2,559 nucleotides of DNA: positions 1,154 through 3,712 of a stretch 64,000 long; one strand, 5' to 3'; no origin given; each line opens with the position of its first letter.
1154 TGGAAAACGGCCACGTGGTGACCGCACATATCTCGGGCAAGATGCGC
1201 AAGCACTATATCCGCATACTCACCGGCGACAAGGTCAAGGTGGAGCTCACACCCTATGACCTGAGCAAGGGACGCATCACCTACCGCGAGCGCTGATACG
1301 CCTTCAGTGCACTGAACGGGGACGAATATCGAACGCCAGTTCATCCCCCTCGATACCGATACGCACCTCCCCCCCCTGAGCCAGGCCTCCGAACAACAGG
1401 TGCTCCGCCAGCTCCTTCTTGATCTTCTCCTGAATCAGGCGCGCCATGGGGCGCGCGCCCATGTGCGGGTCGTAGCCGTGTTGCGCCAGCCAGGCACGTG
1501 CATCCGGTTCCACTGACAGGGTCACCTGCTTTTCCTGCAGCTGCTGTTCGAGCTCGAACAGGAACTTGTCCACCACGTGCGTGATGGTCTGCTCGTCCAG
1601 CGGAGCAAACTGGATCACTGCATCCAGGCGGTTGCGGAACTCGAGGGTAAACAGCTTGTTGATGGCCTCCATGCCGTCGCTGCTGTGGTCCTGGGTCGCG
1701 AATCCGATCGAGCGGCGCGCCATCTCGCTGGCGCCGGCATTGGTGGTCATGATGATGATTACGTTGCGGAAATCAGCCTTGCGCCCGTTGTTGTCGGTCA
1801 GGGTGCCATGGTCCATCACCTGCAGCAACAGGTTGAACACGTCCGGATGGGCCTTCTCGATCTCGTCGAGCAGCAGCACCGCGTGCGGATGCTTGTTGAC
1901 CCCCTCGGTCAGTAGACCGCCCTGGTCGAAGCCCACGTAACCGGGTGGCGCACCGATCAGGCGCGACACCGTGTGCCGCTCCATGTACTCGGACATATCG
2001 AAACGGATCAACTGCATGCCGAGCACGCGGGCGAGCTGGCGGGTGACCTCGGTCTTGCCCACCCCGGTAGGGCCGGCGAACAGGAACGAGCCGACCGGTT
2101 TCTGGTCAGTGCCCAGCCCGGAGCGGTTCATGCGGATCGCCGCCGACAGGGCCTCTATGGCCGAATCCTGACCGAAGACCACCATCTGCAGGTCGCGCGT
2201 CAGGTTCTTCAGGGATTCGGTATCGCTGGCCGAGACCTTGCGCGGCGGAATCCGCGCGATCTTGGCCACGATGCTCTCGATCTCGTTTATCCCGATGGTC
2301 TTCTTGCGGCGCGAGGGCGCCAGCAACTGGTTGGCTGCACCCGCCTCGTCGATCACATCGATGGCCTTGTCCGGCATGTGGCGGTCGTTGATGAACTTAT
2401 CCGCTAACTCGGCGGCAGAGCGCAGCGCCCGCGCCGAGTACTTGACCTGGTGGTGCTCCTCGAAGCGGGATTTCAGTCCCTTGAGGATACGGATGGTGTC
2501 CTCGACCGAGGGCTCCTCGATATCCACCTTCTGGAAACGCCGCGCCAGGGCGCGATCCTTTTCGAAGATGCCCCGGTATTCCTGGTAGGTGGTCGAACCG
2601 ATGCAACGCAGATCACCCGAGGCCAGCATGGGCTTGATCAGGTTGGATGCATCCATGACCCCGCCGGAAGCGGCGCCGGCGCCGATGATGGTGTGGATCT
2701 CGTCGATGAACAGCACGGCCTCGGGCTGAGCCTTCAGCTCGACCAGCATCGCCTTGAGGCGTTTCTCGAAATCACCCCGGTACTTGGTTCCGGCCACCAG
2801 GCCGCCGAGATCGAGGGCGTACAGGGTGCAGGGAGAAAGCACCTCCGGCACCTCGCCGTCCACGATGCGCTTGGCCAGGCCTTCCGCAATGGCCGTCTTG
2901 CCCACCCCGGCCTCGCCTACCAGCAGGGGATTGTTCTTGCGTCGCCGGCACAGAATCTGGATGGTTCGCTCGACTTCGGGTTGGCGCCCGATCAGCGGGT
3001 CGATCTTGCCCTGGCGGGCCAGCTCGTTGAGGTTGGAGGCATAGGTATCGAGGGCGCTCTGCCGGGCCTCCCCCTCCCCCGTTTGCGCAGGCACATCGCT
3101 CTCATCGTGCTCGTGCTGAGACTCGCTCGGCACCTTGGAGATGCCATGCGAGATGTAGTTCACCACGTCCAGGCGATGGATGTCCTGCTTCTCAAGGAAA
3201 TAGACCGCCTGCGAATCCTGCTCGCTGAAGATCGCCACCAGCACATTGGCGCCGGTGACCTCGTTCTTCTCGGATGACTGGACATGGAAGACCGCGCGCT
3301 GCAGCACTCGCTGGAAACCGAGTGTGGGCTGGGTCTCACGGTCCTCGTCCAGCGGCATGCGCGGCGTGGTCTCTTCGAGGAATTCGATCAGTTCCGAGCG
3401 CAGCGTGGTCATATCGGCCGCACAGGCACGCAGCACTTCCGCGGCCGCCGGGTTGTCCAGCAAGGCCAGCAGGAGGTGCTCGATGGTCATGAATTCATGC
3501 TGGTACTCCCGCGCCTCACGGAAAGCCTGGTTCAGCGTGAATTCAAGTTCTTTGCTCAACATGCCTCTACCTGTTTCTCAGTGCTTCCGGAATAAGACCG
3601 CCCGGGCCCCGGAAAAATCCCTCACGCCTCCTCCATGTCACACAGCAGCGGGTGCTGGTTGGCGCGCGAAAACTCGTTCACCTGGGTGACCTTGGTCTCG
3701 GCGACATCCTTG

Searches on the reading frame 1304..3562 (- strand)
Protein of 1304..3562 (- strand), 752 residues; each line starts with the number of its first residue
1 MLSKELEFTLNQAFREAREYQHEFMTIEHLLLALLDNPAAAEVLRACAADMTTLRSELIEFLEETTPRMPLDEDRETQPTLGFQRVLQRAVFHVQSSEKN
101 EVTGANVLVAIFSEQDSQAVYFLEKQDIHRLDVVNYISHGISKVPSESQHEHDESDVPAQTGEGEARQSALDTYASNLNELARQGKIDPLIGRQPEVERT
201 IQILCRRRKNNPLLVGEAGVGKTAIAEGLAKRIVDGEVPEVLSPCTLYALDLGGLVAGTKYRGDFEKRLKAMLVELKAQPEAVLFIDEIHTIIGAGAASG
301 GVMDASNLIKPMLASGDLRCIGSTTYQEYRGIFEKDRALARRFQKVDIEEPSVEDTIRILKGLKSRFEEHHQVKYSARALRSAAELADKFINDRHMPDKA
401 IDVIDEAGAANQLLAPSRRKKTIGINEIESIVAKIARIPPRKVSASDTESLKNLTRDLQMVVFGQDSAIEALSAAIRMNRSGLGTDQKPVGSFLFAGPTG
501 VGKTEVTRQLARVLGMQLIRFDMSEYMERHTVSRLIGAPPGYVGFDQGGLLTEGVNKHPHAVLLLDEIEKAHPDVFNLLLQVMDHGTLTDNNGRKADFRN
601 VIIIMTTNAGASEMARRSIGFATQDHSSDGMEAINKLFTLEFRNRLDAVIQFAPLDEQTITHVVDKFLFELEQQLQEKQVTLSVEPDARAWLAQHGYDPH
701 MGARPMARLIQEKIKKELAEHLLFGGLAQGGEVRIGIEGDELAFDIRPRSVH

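Call 51: find_encoding_contigs(protein=window:1304-3562:-, flank=8000, max_places=6)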
Protein window:1304-3562:- (752 aa): 3 contigs read that carry it; 3 places shown.
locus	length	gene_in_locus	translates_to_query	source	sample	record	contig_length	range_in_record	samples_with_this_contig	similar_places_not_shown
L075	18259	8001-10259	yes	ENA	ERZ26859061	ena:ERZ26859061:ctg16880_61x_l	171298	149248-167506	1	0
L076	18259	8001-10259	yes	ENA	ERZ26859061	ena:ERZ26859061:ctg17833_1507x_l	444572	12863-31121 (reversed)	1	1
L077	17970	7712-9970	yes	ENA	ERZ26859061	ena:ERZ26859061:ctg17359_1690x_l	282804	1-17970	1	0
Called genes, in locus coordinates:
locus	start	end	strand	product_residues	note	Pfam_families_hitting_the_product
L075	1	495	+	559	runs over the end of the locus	PF00575:S1, PF17092:PCB_OB (faint), PF21710:Spt6_S1 (faint), PF23459:S1_RRP5 (faint), PF00575:S1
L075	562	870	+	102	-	PF00216:Bac_DNA_binding, PF18291:HU-HIG (weak)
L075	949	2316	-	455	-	PF00206:Lyase_1, PF08328:ASL_C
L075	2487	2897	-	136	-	-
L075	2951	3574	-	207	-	PF04356:DUF489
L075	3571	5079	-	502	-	PF00293:NUDIX, PF02540:NAD_synthase (weak), PF03054:tRNA_Me_trans, PF20259:tRNA_Me_trans_M, PF20258:tRNA_Me_trans_C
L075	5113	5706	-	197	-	PF00849:PseudoU_synth_2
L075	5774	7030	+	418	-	PF00180:Iso_dh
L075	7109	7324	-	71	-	PF00313:CSD, PF08206:OB_RNB (weak)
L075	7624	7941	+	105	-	PF02617:ClpS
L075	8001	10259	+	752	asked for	PF02861:Clp_N, PF13191:AAA_16 (faint), PF00004:AAA, PF17871:AAA_lid_9, PF00004:AAA, PF07724:AAA_2, PF07728:AAA_5, PF10431:ClpB_D2-small, +8 more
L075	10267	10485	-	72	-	PF01176:eIF-1a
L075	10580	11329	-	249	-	PF04376:ATE_N, PF04377:ATE_C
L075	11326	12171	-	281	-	PF03588:Leu_Phe_trans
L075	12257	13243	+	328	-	PF12945:PilZNR, PF07238:PilZ (weak)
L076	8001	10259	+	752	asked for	PF02861:Clp_N, PF13191:AAA_16 (faint), PF00004:AAA, PF17871:AAA_lid_9, PF00004:AAA, PF07724:AAA_2, PF07728:AAA_5, PF10431:ClpB_D2-small, +8 more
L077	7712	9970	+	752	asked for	PF02861:Clp_N, PF13191:AAA_16 (faint), PF00004:AAA, PF17871:AAA_lid_9, PF00004:AAA, PF07724:AAA_2, PF07728:AAA_5, PF10431:ClpB_D2-small, +8 more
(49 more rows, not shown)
